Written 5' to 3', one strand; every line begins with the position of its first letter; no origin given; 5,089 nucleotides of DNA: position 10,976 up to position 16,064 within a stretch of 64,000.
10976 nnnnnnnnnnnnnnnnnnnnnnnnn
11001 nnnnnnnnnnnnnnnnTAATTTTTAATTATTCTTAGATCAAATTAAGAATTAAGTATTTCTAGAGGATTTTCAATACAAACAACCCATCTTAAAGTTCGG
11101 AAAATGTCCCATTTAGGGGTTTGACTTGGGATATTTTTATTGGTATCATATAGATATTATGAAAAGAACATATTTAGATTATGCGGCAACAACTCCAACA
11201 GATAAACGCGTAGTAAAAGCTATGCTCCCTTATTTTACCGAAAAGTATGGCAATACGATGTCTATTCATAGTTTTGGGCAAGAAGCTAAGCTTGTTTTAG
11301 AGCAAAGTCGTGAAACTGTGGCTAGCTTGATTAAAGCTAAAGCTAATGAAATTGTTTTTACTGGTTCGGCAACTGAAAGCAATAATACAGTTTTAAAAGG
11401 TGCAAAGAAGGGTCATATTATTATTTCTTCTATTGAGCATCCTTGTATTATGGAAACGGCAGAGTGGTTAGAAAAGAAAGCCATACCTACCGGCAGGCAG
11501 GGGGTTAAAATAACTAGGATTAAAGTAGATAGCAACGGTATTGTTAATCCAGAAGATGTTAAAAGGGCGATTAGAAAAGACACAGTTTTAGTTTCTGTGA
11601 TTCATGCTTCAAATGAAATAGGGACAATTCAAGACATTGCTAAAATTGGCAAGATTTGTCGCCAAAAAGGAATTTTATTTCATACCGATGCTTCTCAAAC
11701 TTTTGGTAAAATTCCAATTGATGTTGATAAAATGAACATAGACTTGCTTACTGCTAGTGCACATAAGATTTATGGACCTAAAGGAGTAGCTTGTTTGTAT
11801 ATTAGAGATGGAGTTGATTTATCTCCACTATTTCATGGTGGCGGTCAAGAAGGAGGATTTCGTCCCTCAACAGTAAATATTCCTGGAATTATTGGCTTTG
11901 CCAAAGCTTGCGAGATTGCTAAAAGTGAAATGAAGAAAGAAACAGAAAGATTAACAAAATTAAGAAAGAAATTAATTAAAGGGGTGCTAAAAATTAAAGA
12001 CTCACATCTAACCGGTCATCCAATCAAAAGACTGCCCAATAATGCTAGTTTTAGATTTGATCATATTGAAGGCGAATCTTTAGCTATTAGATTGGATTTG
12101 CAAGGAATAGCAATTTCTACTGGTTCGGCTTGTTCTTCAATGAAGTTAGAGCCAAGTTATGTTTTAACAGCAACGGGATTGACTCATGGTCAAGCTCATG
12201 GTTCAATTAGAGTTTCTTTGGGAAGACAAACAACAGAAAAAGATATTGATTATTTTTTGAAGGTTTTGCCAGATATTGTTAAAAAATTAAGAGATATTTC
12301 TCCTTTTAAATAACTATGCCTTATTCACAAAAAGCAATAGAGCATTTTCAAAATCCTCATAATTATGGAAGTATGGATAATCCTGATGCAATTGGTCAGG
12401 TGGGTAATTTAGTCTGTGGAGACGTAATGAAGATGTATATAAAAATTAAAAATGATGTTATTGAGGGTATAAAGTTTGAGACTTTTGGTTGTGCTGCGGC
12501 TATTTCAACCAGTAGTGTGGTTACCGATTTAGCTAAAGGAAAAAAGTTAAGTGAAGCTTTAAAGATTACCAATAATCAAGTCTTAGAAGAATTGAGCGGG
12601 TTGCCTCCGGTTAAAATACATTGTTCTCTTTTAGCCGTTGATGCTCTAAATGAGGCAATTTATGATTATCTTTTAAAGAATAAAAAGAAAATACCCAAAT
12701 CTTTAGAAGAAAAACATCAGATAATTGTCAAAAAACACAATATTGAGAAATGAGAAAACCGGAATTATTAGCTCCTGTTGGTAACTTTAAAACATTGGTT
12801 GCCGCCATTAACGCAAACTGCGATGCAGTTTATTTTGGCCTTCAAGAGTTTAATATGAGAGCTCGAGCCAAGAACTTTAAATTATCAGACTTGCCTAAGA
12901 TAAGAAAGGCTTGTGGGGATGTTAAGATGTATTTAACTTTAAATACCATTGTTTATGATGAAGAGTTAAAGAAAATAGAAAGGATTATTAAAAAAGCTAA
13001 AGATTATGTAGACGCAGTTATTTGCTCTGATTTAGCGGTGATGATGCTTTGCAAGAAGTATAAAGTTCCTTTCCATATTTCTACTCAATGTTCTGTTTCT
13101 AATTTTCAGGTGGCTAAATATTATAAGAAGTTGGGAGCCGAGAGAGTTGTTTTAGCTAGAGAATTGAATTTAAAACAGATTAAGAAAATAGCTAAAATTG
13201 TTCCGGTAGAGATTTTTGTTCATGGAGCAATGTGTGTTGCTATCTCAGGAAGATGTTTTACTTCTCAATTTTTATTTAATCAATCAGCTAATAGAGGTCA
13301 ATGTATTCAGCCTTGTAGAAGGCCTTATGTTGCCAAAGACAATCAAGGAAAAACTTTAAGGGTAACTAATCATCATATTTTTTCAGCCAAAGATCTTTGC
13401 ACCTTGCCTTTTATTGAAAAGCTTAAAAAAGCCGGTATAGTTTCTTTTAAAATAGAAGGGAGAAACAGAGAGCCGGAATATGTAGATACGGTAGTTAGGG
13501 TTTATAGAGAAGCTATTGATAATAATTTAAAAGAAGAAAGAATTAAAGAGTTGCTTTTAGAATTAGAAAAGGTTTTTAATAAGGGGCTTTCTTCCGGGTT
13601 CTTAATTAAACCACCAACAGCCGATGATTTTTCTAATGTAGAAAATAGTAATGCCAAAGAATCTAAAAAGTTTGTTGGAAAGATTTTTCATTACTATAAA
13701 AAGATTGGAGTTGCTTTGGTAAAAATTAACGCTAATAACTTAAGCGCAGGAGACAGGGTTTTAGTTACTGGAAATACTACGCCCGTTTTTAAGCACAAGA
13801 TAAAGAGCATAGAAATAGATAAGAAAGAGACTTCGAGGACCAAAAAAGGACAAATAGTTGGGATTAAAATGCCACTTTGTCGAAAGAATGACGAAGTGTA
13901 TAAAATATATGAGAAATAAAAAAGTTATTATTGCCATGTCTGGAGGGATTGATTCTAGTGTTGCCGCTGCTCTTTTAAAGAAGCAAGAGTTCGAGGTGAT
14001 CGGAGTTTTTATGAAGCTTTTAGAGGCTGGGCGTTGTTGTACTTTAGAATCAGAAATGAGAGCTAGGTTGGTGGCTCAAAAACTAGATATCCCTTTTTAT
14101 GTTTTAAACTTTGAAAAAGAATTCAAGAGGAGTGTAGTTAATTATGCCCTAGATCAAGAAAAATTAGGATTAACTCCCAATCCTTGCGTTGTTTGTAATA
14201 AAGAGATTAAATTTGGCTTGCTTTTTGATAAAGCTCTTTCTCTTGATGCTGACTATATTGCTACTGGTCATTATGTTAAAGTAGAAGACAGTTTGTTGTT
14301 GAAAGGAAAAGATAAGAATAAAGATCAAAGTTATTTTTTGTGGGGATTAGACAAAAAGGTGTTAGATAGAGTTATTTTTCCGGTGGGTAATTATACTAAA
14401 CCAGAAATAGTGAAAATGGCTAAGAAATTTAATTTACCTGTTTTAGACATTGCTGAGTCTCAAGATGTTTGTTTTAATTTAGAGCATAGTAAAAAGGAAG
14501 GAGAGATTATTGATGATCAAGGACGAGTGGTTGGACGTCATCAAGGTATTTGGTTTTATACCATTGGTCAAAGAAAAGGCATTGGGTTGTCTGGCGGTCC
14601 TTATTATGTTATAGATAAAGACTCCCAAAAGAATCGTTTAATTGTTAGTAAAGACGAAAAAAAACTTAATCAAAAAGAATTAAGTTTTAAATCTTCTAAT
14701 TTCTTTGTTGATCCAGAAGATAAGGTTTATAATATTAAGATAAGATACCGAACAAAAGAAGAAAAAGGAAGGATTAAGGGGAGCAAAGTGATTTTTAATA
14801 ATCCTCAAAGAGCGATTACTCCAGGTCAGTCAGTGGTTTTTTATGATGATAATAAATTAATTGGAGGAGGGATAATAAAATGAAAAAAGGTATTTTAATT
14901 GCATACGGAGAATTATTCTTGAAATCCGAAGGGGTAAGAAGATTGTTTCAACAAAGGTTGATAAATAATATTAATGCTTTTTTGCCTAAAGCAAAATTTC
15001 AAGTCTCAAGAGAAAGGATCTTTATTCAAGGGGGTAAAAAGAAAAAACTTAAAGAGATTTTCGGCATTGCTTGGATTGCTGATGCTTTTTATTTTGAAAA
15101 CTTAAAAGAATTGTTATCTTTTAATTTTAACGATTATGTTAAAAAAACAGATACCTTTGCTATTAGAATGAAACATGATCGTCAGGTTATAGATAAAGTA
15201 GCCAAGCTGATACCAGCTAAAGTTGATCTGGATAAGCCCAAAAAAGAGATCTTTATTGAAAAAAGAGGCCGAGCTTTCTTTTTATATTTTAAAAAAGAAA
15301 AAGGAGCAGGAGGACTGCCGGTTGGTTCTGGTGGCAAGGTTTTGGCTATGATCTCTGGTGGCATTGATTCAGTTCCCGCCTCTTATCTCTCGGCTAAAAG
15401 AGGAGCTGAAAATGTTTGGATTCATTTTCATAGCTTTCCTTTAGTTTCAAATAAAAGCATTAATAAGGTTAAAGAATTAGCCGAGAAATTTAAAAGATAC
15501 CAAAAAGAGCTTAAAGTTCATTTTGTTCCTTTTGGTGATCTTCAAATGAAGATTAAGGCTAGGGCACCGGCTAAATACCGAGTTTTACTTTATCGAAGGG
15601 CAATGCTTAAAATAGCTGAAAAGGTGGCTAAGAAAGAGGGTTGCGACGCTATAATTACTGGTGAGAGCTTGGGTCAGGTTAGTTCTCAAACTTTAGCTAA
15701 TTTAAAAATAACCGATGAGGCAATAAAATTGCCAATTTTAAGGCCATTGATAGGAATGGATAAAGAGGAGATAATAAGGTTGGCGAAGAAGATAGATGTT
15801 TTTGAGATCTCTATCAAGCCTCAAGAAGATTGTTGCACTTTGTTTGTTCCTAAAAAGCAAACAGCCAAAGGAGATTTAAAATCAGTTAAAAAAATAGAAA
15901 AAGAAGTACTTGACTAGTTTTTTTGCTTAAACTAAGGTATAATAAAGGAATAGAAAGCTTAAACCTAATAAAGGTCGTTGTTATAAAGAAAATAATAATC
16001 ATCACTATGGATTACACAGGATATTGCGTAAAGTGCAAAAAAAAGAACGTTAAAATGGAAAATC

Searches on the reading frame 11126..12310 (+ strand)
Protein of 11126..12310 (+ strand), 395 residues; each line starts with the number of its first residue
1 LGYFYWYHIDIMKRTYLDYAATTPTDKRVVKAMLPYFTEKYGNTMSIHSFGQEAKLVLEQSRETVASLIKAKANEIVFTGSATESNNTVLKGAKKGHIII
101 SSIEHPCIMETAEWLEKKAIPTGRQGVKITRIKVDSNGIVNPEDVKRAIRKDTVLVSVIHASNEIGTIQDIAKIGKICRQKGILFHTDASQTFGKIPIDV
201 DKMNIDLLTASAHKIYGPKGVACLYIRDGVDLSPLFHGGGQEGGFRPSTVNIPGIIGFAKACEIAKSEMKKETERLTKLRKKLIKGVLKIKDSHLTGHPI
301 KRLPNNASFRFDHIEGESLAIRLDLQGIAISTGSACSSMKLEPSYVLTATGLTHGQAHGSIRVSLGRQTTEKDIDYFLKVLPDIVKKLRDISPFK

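Call 66: search_protein_families(library=pfam, proteins=[window:11126-12310:+], max_evalue=0.00001)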
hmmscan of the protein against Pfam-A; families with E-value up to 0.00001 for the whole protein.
window:11126-12310:+ (395 aa): 2 families
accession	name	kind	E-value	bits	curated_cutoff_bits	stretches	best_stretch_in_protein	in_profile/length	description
PF00266.25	Aminotran_5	-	3.3e-86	290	21.5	1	15-377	1-371/371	Aminotransferase class-V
PF01212.27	Beta_elim_lyase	-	3.2e-06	27.1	27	1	63-190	39-170/288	Beta-eliminating lyase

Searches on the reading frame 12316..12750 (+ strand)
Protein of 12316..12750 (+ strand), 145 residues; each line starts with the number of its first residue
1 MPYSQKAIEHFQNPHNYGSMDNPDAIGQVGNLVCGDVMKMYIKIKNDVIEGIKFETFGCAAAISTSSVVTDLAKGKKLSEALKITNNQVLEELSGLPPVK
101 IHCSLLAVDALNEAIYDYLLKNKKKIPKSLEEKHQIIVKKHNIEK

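Call 66: search_protein_families(library=pfam, proteins=[window:12316-12750:+], max_evalue=0.00001)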
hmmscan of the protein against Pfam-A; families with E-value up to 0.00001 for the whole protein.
window:12316-12750:+ (145 aa): 1 family
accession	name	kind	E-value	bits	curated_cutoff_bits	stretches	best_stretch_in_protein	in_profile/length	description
PF01592.21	NifU_N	-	1.7e-43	148.2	22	1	3-124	2-126/127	NifU-like N terminal domain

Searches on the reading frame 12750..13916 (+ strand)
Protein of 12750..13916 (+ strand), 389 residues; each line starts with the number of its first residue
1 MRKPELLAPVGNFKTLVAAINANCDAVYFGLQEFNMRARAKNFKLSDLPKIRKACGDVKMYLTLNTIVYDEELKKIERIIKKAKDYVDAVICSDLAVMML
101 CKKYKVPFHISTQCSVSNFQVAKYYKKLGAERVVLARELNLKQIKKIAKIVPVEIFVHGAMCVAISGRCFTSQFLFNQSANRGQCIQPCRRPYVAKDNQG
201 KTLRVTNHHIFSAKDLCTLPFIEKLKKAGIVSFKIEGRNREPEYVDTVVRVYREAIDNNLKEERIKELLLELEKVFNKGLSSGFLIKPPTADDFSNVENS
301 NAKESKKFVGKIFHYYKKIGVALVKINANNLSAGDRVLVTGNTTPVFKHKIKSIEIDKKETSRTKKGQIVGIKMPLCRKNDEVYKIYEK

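Call 66: search_protein_families(library=pfam, proteins=[window:12750-13916:+], max_evalue=0.00001)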
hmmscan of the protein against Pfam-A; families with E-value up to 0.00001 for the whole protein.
window:12750-13916:+ (389 aa): 1 family
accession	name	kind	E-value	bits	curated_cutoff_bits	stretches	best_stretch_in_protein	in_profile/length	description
PF01136.24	Peptidase_U32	-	2.5e-72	243.4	22.4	1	73-289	1-231/233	Peptidase family U32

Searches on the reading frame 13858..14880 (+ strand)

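Call 66: search_protein_families(library=pfam, proteins=[window:13858-14880:+], max_evalue=0.00001)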
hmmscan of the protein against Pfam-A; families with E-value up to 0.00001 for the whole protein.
window:13858-14880:+ (341 aa): 3 families
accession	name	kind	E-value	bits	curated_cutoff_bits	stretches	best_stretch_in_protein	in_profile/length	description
PF03054.22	tRNA_Me_trans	-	5.2e-66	222.6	20.6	1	21-206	1-199/202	tRNA methyl transferase HUP domain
PF20259.3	tRNA_Me_trans_M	-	3e-21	75.2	27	1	211-265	9-66/66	tRNA methyl transferase PRC-barrel domain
PF20258.4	tRNA_Me_trans_C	-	1.9e-14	54.2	20.6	1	273-340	2-77/77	Aminomethyltransferase beta-barrel domain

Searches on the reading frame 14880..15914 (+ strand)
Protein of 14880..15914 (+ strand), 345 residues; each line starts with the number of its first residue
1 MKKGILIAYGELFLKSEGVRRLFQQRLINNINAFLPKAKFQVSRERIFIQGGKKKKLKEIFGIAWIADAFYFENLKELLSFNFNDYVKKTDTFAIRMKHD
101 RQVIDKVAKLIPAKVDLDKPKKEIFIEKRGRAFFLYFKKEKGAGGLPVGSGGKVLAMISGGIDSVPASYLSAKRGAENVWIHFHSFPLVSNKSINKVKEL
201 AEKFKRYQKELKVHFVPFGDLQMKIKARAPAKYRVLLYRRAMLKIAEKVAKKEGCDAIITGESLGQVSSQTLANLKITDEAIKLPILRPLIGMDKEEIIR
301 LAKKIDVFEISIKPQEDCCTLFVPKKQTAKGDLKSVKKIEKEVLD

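Call 66: search_protein_families(library=pfam, proteins=[window:14880-15914:+], max_evalue=0.00001)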
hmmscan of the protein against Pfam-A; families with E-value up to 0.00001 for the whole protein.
window:14880-15914:+ (345 aa): 3 families
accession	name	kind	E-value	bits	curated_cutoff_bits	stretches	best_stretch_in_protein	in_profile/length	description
PF02568.20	ThiI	-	4.9e-68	229.1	20.5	1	149-343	1-195/197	Thiamine biosynthesis protein (ThiI)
PF22025.1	ThiI_fer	-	8.1e-10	39.4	25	1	5-66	2-71/72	ThiI ferredoxin-like domain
PF06508.19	QueC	-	4.9e-07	29.9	22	0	153-307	1-175/210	Queuosine biosynthesis protein QueC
